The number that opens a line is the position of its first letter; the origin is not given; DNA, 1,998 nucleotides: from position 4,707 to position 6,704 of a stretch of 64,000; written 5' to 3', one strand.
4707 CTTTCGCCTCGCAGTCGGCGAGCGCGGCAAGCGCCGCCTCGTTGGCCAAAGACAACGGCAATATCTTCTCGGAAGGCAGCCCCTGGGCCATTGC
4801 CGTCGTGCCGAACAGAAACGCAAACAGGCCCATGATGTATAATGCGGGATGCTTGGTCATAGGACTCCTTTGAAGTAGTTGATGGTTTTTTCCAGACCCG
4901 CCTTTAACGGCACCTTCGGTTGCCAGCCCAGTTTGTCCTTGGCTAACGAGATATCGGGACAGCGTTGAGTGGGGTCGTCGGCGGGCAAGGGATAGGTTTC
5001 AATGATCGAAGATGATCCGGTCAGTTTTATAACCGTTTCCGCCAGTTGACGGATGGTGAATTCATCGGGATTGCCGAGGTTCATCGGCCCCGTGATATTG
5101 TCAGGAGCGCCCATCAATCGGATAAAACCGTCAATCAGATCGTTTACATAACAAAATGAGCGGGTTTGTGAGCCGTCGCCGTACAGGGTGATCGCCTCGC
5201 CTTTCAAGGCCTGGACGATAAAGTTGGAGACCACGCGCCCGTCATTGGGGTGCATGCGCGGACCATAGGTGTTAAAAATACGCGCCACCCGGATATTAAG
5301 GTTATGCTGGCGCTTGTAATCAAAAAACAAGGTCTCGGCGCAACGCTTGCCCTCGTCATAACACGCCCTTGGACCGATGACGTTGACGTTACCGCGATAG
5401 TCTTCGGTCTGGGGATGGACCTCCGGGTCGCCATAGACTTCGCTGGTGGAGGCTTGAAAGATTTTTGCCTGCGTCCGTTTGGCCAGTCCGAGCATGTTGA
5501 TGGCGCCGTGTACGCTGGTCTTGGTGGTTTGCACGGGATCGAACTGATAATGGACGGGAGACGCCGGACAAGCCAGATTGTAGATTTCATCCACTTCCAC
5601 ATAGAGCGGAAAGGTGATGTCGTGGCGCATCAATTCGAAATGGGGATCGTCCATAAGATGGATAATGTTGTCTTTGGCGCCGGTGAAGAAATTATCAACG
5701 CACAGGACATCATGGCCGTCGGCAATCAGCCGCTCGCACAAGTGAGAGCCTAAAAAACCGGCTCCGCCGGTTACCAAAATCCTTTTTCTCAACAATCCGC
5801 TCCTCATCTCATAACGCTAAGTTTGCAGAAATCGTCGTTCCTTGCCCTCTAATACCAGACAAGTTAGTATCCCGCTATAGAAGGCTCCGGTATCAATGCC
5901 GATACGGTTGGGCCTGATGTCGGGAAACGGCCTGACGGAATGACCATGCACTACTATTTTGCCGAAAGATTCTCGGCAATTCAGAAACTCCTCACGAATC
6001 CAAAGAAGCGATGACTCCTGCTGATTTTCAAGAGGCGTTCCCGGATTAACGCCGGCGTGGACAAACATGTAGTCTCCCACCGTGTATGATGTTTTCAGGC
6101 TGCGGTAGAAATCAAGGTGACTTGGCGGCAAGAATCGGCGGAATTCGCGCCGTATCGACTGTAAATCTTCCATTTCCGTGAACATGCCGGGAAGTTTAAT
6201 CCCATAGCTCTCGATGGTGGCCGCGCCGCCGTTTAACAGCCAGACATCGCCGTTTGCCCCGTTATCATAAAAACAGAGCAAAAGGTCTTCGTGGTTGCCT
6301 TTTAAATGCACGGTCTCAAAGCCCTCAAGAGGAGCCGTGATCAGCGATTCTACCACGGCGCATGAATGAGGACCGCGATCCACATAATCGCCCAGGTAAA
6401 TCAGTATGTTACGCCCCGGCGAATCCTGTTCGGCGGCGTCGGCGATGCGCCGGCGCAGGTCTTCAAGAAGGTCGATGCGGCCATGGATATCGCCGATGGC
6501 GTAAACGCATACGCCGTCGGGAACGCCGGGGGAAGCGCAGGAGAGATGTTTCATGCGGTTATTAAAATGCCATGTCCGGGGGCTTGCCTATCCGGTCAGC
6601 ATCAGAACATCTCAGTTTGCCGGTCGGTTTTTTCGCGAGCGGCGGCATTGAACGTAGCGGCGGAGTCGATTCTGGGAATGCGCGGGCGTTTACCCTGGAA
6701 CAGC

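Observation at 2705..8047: Two paralogous methyltransferase/Mrr-like fusion genes with swapped central regions bracket a 3-gene cassette as direct repeats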

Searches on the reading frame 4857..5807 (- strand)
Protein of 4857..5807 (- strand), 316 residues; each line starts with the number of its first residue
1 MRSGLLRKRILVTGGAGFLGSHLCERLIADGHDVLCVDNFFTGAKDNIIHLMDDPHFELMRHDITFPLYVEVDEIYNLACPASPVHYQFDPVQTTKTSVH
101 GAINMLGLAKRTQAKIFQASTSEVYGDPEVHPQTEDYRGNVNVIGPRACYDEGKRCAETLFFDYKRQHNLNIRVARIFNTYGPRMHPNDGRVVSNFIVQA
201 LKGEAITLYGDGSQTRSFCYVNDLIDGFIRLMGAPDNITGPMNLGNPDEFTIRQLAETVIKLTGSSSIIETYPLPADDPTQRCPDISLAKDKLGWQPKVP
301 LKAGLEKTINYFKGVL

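Call 4: search_protein_families(library=pfam, proteins=[window:4857-5807:-], max_evalue=0.01)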
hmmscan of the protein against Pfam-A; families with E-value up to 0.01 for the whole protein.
window:4857-5807:- (316 aa): 6 families
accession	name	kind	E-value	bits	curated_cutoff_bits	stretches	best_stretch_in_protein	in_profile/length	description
PF16363.11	GDP_Man_Dehyd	-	1.2e-50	173.3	27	1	11-308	1-332/332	GDP-mannose 4,6 dehydratase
PF01370.27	Epimerase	-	1.3e-48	166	20.9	1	10-244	1-239/240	NAD dependent epimerase/dehydratase family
PF07993.18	NAD_binding_4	-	5.5e-09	36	20.1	1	69-201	86-226/258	Male sterility protein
PF01073.25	3Beta_HSD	-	6.3e-07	29.1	22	1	11-226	1-223/280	3-beta hydroxysteroid dehydrogenase/isomerase family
PF04321.23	RmlD_sub_bind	-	5.3e-06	26.1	27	1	9-281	2-255/287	RmlD substrate binding domain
PF02719.21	Polysacc_synt_2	-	0.00012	21.8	20.2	0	10-31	1-22/293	Polysaccharide biosynthesis protein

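Call 22: search_protein_families(library=ncbifam, proteins=[window:4857-5807:-], max_evalue=0.001)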
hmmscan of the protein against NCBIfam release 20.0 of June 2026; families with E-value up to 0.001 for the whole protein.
window:4857-5807:- (316 aa): 24 families
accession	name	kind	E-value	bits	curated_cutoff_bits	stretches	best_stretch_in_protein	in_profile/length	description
TIGR01181.1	dTDP_gluc_dehyt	equivalog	1.5e-34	119.5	365.1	1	9-313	1-312/321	dTDP-glucose 4,6-dehydratase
TIGR04180.1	EDH_00030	hypoth_equivalog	1.2e-33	116.5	475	1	10-298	1-295/297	NAD-dependent 4,6-dehydratase LegB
NF008872.0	PRK11908.1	equivalog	9.4e-31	107.1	294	1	8-314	2-337/349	bifunctional UDP-4-keto-pentose/UDP-xylose synthase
NF005998.1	PRK08125.1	equivalog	3.8e-29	101.5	777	1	7-312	315-649/649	bifunctional UDP-4-amino-4-deoxy-L-arabinose formyltransferase/UDP-glucuronic acid oxidase ArnA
TIGR01179.1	galE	equivalog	9.4e-27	93.7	262.3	1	9-302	1-315/332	UDP-glucose 4-epimerase GalE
NF011728.1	PRK15181.1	equivalog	1.2e-22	80.4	760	1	6-227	14-244/348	Vi polysaccharide biosynthesis UDP-N-acetylglucosaminuronic acid C-4 epimerase TviC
TIGR02197.1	heptose_epim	equivalog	2.2e-21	76.4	274.6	1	10-277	1-274/316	ADP-glyceromanno-heptose 6-epimerase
NF007582.0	PRK10217.1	equivalog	3.8e-20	72.3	698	1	8-312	2-331/355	dTDP-glucose 4,6-dehydratase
NF007490.0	PRK10084.1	subfamily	1.2e-19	70.6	649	2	105-312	117-334/361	dTDP-glucose 4,6-dehydratase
NF047922.1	GDPFucSynFcl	equivalog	4.2e-16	59.3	500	1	8-312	3-301/308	GDP-L-fucose synthase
NF007956.0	PRK10675.1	subfamily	5.2e-13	48.8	394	1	9-296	2-313/338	UDP-glucose 4-epimerase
NF008360.0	PRK11150.1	equivalog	2.4e-12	46.7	452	1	10-276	2-266/310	ADP-glyceromanno-heptose 6-epimerase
NF041015.1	UDPsulfquin_syn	equivalog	5.2e-11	42.1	575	2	190-238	236-284/384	UDP-sulfoquinovose synthase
TIGR02622.1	CDP_4_6_dhtase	equivalog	7.5e-11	41.8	278.45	1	7-313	4-331/352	CDP-glucose 4,6-dehydratase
TIGR01472.1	gmd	equivalog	1.3e-10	41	415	1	11-225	4-232/342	GDP-mannose 4,6-dehydratase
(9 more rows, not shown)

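Call 23: search_protein_families(library=padloc, proteins=[window:4857-5807:-], max_evalue=0.001)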
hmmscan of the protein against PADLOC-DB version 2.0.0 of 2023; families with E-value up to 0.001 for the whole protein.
window:4857-5807:- (316 aa): 0 families

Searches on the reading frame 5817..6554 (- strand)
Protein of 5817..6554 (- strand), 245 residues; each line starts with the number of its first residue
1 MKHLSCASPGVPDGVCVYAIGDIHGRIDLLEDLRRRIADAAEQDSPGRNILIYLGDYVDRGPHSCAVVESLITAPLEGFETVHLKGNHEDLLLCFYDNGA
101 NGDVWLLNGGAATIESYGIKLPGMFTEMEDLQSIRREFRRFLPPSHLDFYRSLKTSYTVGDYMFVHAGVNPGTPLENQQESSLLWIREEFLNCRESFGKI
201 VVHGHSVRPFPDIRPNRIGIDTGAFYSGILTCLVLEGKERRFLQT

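Call 4: search_protein_families(library=pfam, proteins=[window:5817-6554:-], max_evalue=0.01)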
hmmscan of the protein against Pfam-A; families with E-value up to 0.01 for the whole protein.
window:5817-6554:- (245 aa): 1 family
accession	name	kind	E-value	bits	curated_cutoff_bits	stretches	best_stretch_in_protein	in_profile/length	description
PF00149.33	Metallophos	-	3.4e-13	50.9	21.5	1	17-207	3-189/191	Calcineurin-like phosphoesterase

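Call 22: search_protein_families(library=ncbifam, proteins=[window:5817-6554:-], max_evalue=0.001)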
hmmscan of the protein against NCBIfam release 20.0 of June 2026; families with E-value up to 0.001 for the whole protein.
window:5817-6554:- (245 aa): 6 families
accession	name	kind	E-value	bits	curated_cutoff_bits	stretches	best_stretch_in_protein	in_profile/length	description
NF001204.0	PRK00166.1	equivalog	8.2e-12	45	176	1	17-96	3-74/276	symmetrical bis(5'-nucleosyl)-tetraphosphatase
NF007425.0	PRK09968.1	equivalog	5e-11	42.7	332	1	17-111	17-100/218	protein-serine/threonine phosphatase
TIGR04075.1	bacter_Pnkp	equivalog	2.3e-09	36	750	1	19-96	184-269/851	polynucleotide kinase-phosphatase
NF008516.0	PRK11439.1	equivalog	3.6e-09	36.9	326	1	17-112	19-103/218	protein-serine/threonine phosphatase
NF010148.0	PRK13625.1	equivalog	3.9e-09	36.4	340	1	19-117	5-102/245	bis(5'-nucleosyl)-tetraphosphatase PrpE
TIGR00668.1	apaH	equivalog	0.00025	20.6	222.85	0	17-69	3-50/279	bis(5'-nucleosyl)-tetraphosphatase (symmetrical) ApaH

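Call 23: search_protein_families(library=padloc, proteins=[window:5817-6554:-], max_evalue=0.001)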
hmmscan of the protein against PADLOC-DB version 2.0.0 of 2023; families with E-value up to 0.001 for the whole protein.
window:5817-6554:- (245 aa): 0 families

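Call 78: find_related_loci(query=window:5820-6554:-, collection=metagenome_contigs, flank=10000)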
Query window:5820-6554:- (245 aa) in metagenome_contigs; peptide patterns used: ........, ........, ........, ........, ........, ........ (x = any residue, [..] = any of these).
545 stretches matched a pattern; 456 encode a relative of the query (tblastn E <= 1e-3); the best 80 are kept; 80 distinct loci.
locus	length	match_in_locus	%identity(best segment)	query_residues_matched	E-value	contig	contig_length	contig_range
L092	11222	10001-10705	54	11-245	6e-83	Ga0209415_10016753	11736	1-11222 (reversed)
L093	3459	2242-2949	58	9-245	9e-83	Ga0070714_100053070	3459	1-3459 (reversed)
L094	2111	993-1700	54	11-245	3e-84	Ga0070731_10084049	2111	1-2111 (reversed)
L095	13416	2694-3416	54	5-245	1e-80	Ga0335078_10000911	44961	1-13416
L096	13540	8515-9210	56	14-245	3e-80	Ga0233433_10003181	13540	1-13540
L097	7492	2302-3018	54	7-245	9e-80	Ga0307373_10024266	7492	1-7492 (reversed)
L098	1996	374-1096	54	6-245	7e-83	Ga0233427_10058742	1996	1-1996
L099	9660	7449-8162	53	4-245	3e-79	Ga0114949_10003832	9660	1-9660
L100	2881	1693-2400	51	11-245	4e-80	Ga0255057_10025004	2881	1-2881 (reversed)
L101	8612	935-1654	55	6-245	7e-79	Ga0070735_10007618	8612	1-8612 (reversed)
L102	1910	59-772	53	9-245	6e-82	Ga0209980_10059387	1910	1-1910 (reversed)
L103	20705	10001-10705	51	11-245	5e-78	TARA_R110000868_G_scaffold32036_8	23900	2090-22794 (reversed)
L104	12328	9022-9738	54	7-245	9e-78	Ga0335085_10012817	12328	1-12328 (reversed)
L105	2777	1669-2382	53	8-245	4e-79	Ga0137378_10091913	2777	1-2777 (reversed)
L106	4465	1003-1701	56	11-243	9e-78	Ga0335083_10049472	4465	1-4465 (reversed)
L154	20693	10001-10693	49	9-245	3e-73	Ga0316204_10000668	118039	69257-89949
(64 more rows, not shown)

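Call 82: search_protein_families(library=pfam, proteins=[L154:6222-7247:+, L154:11702-13519:-, L154:14129-16285:+, L154:16304-16882:+, L096:4602-5711:+, L096:10243-11136:-, L096:11082-12755:-, L096:12802-13527:-], max_evalue=0.00001)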
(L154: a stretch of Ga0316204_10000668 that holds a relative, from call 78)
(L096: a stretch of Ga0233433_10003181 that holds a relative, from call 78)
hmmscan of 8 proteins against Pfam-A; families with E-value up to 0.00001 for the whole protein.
L154:6222-7247:+ (341 aa): 1 family
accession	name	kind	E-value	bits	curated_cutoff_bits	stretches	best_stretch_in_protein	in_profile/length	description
PF02277.22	DBI_PRT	-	1.2e-110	370.3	22.6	1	22-337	3-329/329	Phosphoribosyltransferase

L154:11702-13519:- (605 aa): 3 families
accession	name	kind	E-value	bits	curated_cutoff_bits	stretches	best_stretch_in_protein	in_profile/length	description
PF00733.27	Asn_synthase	-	5.8e-59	201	21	1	254-583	2-299/354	Asparagine synthase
PF13537.11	GATase_7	-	5.4e-45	152.8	25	1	51-173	1-123/123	Glutamine amidotransferase domain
PF13522.11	GATase_6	-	1.7e-43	148.2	27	1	34-166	1-129/130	Glutamine amidotransferase domain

L154:14129-16285:+ (718 aa): 3 families
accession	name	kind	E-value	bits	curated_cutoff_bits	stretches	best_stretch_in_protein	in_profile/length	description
PF01408.29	GFO_IDH_MocA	-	5.6e-21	75.9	24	1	404-521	4-120/120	Oxidoreductase family, NAD-binding Rossmann fold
PF00107.32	ADH_zinc_N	-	1.3e-14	54.7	31.8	1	183-301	2-120/129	Zinc-binding dehydrogenase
PF22725.1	GFO_IDH_MocA_C3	-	6.7e-09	36.2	27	1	555-623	31-103/124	GFO/IDH/MocA C-terminal domain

L154:16304-16882:+ (192 aa): 2 families
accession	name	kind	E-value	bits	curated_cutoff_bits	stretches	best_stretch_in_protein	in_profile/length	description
PF13580.11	SIS_2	-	1.4e-26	93.6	27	1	14-146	6-138/138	SIS domain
PF01380.27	SIS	-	8.8e-08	32.5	25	1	100-164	42-106/131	SIS domain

L096:4602-5711:+ (369 aa): 1 family
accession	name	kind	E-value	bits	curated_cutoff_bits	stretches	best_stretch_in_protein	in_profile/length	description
PF02277.22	DBI_PRT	-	1.1e-111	373.8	22.6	1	45-361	2-329/329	Phosphoribosyltransferase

L096:10243-11136:- (297 aa): 1 family
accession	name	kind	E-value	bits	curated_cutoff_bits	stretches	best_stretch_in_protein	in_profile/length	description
PF14237.11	GYF_2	-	2.4e-11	43.6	25.8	1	24-70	1-45/50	GYF domain 2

L096:11082-12755:- (557 aa): 5 families
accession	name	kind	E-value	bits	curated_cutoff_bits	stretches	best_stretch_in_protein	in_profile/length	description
PF00890.30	FAD_binding_2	-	1.9e-69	235.3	20.4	1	25-537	1-413/414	FAD binding domain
PF01266.30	DAO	-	4e-13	50.1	27.9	1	25-283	1-213/353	FAD dependent oxidoreductase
PF12831.13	FAD_oxidored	-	1.5e-11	44.7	27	1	25-74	1-50/416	FAD dependent oxidoreductase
PF03486.20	HI0933_like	-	3.2e-10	40.3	50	1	25-67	2-44/244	HI0933-like protein Rossmann domain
PF13450.12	NAD_binding_8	-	4.4e-07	30.5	21.9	1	28-62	1-35/68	NAD(P)-binding Rossmann-like domain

L096:12802-13527:- (241 aa): 1 family
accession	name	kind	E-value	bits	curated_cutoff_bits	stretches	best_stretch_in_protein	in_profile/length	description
PF00733.27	Asn_synthase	-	3.1e-22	80.1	21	1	4-213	116-298/354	Asparagine synthase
